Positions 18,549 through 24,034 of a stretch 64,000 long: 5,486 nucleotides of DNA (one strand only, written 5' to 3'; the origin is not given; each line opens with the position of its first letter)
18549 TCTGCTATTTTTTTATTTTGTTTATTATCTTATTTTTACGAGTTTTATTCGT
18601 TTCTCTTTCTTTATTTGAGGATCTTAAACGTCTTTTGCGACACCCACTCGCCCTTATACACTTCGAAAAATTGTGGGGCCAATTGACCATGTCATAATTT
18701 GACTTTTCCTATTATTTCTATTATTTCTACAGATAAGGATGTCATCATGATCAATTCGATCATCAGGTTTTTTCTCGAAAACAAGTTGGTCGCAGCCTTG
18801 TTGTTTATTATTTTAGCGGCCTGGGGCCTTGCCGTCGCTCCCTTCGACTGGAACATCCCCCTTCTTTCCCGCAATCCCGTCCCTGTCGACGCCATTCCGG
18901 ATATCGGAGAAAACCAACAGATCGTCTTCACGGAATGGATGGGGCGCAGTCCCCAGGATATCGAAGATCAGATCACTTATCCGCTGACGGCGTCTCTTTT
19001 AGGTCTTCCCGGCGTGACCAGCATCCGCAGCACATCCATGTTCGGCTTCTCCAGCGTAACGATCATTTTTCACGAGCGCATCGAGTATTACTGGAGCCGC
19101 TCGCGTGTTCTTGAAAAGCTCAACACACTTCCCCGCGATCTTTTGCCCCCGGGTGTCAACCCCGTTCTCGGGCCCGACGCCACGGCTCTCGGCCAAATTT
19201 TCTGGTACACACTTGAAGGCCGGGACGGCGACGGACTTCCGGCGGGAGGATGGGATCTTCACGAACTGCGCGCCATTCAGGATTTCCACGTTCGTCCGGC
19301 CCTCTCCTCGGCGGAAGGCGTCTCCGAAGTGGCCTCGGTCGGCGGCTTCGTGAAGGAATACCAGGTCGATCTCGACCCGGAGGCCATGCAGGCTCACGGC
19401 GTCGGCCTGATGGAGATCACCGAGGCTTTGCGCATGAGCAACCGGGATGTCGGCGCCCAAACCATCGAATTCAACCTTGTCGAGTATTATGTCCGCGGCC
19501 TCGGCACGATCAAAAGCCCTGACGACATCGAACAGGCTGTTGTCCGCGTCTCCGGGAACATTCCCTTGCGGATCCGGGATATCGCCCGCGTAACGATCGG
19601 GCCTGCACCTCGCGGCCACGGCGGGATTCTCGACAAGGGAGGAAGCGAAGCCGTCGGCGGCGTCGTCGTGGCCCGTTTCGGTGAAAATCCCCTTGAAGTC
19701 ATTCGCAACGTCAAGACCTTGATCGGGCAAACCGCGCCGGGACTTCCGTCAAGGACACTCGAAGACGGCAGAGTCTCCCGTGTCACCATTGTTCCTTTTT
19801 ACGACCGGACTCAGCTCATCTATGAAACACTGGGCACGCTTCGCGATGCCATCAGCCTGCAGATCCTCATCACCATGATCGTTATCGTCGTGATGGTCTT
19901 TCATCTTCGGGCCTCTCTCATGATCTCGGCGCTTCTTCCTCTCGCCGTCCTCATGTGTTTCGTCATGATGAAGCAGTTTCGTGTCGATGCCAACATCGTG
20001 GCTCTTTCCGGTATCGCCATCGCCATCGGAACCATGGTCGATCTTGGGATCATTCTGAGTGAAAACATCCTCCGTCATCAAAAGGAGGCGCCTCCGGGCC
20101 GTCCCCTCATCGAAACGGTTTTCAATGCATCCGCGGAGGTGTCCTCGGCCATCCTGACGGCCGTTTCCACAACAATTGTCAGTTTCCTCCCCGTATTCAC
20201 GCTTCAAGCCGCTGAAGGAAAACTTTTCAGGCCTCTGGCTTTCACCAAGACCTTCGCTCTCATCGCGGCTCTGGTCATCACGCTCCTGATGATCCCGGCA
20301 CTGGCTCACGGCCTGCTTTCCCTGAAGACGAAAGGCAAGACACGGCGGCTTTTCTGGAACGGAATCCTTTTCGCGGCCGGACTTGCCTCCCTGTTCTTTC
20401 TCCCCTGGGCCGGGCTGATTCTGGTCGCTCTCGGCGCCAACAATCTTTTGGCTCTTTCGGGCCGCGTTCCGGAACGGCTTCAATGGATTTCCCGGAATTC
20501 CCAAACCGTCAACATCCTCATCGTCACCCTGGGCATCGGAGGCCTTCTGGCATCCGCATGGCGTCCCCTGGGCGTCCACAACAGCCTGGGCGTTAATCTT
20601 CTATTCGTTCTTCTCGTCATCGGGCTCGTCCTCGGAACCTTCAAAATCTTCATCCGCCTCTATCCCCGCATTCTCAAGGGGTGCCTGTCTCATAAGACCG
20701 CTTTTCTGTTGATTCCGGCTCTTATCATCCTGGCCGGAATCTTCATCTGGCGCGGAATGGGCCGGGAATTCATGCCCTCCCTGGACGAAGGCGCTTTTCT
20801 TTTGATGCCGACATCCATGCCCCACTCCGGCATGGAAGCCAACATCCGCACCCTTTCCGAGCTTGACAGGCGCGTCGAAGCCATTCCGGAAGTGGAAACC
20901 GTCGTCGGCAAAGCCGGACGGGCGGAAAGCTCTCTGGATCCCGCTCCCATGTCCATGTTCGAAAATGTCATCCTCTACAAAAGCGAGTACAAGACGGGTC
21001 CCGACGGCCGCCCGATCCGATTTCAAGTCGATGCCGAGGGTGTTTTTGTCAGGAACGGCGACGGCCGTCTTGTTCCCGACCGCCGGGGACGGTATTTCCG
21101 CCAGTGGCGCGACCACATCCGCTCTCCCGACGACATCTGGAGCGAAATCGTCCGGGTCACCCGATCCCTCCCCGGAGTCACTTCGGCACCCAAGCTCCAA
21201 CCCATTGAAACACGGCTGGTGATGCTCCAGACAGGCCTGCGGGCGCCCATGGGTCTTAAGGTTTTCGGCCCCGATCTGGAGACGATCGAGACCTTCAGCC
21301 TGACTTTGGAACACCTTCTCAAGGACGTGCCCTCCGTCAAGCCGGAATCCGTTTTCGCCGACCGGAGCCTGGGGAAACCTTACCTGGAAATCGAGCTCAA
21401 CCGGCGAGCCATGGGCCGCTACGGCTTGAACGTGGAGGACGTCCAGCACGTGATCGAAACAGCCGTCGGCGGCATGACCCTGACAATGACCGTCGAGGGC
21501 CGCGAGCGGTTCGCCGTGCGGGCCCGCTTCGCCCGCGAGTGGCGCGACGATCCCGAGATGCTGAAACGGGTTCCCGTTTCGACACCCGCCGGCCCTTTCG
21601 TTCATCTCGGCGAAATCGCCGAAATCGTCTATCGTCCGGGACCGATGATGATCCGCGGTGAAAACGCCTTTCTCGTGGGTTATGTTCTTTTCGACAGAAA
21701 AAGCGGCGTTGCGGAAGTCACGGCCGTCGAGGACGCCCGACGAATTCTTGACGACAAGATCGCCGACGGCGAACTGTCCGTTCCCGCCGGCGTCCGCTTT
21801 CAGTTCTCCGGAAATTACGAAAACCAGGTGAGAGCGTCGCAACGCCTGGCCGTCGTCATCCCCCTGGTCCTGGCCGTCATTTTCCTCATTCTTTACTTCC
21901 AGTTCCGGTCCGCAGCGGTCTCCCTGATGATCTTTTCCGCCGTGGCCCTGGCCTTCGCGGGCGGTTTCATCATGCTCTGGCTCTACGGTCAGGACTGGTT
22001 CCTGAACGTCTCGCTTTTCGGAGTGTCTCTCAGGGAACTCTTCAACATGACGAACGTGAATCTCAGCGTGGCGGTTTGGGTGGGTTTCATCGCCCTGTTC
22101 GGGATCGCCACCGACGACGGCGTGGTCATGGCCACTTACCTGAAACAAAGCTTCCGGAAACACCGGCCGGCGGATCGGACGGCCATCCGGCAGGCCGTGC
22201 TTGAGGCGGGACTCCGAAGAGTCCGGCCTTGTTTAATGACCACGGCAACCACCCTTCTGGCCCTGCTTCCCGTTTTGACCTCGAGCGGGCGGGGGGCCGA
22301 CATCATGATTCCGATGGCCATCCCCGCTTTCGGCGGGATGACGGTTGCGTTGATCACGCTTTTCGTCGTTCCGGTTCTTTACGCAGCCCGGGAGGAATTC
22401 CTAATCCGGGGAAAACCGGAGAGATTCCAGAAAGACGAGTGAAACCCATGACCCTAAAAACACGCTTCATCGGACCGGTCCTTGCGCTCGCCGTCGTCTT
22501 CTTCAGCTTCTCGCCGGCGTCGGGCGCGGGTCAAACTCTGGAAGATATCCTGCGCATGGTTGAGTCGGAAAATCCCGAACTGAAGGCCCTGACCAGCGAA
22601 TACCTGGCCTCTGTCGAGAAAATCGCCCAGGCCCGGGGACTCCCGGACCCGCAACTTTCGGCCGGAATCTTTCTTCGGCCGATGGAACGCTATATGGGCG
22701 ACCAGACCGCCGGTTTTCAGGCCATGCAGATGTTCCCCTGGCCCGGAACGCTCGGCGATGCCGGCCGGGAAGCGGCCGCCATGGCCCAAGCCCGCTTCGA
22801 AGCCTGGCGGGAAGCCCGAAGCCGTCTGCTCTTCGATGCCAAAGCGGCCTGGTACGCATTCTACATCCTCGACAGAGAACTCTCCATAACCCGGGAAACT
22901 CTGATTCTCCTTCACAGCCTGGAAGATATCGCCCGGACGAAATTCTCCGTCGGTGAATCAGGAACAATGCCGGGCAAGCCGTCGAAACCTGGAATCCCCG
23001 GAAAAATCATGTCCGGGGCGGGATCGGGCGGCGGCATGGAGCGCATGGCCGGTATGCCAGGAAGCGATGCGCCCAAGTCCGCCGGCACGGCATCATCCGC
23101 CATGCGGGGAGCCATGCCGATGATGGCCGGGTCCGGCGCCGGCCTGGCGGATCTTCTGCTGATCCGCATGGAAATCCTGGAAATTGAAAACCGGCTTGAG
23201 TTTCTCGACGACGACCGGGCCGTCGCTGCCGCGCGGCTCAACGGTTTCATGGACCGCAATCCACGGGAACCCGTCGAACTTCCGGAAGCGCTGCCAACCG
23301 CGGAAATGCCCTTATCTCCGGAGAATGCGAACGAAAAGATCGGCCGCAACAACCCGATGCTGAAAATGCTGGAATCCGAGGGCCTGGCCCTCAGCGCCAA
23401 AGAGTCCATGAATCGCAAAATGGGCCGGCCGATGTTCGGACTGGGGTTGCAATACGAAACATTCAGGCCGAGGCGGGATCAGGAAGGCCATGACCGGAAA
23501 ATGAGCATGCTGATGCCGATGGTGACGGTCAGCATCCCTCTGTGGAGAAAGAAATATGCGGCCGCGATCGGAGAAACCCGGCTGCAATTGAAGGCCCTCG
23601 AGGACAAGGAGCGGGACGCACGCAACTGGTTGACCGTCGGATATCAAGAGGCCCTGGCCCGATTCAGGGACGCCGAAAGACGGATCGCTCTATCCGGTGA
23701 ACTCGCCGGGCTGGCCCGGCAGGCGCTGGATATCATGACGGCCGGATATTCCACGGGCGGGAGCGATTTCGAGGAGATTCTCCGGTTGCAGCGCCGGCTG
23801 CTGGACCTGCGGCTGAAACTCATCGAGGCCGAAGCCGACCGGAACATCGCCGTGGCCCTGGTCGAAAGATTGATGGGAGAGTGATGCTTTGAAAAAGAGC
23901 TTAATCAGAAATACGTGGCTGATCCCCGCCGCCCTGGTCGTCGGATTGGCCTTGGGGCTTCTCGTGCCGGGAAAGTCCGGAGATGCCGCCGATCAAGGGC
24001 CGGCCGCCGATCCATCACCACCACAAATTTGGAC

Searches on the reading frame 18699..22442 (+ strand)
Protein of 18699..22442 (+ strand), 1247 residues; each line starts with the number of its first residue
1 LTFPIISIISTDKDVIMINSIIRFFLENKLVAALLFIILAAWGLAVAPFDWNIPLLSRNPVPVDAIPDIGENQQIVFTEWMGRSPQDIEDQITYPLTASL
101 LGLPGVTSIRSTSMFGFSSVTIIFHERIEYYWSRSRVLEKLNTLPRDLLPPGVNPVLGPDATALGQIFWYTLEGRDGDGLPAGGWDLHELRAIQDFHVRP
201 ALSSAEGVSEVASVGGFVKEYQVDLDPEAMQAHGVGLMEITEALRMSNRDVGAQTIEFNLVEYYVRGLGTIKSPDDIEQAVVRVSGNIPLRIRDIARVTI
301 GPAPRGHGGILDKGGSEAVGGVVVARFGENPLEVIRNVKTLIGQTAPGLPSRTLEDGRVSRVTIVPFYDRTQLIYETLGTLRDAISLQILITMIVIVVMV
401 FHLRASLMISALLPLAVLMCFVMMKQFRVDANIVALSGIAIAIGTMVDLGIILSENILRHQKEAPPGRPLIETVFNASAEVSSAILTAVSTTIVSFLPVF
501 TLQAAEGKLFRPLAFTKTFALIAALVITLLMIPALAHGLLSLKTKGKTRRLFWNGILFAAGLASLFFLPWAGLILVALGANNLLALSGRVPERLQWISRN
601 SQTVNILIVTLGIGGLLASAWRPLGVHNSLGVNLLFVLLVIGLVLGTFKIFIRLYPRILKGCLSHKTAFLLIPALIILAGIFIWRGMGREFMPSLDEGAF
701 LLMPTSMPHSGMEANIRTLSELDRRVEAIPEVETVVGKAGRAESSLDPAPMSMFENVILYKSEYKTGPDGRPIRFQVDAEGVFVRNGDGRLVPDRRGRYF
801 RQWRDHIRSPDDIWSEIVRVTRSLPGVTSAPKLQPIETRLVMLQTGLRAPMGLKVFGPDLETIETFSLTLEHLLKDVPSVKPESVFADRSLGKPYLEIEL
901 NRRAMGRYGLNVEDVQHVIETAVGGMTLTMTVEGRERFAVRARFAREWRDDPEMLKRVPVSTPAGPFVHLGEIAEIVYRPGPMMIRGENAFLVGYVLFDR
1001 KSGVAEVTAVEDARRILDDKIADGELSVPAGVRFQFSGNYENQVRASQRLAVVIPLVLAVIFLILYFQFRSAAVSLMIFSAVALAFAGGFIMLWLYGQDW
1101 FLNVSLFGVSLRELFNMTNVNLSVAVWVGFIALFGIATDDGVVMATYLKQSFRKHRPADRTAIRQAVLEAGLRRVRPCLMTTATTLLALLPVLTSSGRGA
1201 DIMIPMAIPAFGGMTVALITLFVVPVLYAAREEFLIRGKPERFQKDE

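Call 7: search_protein_families(library=pfam, proteins=[window:18699-22442:+], max_evalue=0.001)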
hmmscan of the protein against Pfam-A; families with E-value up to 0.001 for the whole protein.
window:18699-22442:+ (1247 aa): 1 family
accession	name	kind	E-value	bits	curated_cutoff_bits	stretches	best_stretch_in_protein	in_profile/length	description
PF00873.25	ACR_tran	-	2.2e-172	575.7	28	3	21-552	1-502/1021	AcrB/AcrD/AcrF family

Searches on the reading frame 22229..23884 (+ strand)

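Call 7: search_protein_families(library=pfam, proteins=[window:22229-23884:+], max_evalue=0.001)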
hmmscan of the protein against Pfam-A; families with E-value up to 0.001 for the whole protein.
window:22229-23884:+ (551 aa): 1 family
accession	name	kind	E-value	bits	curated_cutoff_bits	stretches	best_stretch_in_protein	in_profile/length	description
PF02321.23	OEP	-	9.6e-36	123.8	22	2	374-550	11-187/187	Outer membrane efflux protein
